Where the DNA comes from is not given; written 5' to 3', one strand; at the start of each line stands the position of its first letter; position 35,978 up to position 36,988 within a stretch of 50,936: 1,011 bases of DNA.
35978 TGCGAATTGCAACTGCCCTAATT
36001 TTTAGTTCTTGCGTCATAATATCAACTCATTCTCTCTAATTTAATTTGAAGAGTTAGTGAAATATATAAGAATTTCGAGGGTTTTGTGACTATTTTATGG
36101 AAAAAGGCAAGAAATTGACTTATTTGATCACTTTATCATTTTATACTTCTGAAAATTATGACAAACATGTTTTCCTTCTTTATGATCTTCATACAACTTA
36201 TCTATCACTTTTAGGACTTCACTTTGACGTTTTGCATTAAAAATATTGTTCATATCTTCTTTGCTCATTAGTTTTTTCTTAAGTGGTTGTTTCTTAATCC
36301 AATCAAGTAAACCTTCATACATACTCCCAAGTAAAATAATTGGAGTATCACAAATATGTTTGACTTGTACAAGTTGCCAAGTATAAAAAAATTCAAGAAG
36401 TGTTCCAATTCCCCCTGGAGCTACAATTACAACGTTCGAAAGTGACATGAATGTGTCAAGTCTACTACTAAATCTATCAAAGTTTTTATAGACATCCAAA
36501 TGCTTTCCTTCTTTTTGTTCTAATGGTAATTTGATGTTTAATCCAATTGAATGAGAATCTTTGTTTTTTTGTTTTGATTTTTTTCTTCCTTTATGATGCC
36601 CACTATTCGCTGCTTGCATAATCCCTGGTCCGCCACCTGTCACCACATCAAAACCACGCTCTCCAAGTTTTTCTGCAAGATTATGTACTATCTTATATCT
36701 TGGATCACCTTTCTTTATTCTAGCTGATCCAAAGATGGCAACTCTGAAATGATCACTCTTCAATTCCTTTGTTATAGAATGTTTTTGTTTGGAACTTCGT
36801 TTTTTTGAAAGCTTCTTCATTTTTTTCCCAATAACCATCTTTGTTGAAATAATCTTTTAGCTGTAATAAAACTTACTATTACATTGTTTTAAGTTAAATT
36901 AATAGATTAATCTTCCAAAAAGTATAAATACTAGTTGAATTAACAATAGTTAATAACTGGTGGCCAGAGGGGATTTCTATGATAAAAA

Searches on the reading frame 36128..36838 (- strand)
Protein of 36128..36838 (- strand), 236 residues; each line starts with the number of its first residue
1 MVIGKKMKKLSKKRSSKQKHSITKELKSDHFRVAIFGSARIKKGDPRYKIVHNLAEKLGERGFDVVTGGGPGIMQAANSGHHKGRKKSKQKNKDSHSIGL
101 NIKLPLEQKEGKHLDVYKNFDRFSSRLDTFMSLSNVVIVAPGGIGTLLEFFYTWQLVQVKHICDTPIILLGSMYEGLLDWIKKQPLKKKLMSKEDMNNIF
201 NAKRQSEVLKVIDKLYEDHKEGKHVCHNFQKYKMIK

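Call 31: search_protein_families(library=pfam, proteins=[window:36128-36838:-], max_evalue=0.001)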
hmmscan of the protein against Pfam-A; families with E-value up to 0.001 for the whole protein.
window:36128-36838:- (236 aa): 3 families
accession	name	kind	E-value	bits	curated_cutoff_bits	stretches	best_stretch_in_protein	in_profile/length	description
PF03641.19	Lysine_decarbox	-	1.9e-18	67.4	27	1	74-210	1-129/131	Possible lysine decarboxylase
PF18306.6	LDcluster4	-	8.8e-11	42.1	26.3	1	32-157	3-117/151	SLOG cluster4 family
PF18185.7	STALD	-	0.00051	20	24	0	46-97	34-85/211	Sir2- and TIR-associating SLOG family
